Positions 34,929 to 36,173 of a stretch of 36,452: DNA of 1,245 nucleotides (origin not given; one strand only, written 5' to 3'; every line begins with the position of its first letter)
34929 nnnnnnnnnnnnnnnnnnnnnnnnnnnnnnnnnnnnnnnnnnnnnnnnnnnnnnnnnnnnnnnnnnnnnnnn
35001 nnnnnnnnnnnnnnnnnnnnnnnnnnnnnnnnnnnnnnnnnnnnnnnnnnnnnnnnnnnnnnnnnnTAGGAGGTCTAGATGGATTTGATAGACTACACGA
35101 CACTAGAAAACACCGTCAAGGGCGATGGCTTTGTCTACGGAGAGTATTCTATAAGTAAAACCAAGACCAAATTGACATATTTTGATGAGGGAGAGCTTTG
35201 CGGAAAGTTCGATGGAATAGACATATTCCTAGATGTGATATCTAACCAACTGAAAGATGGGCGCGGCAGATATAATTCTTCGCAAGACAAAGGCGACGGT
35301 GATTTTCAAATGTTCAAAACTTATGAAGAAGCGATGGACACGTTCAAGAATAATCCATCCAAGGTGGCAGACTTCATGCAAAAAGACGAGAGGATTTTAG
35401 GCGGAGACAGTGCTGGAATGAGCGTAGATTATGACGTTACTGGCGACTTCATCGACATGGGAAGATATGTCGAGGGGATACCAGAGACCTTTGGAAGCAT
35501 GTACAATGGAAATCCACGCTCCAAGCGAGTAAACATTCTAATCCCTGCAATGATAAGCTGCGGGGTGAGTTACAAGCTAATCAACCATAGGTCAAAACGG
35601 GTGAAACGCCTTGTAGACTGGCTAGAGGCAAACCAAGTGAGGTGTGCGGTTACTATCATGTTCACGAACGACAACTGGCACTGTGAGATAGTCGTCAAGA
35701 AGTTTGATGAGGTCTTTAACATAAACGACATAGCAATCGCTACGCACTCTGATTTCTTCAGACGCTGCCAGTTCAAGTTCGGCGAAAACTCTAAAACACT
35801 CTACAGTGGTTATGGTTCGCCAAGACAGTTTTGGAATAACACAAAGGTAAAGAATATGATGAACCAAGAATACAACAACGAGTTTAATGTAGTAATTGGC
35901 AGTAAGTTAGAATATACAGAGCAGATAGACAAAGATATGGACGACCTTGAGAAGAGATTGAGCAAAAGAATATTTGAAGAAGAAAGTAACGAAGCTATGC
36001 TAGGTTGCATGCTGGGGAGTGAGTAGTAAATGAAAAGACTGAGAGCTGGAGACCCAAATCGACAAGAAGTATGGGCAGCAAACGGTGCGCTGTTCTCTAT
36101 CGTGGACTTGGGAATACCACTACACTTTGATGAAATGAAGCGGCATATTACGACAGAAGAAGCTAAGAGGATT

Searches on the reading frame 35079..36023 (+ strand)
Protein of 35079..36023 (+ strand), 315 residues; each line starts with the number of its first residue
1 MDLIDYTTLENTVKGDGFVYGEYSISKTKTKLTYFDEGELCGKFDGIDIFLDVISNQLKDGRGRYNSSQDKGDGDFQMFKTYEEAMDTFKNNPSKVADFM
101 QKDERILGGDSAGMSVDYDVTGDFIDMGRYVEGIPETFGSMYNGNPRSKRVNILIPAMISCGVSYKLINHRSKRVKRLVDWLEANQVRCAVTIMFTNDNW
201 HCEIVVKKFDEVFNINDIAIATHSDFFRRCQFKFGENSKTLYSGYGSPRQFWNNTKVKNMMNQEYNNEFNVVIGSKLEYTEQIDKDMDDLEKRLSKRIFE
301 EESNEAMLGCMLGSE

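Call 28: search_protein_families(library=pfam, proteins=[window:35079-36023:+], max_evalue=0.01)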
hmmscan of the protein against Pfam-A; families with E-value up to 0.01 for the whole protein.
window:35079-36023:+ (315 aa): 1 family
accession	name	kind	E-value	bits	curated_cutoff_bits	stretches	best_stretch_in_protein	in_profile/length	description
PF23822.1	DUF7192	-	6.3e-17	62.3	27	1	50-268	19-254/281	Domain of unknown function (DUF7192)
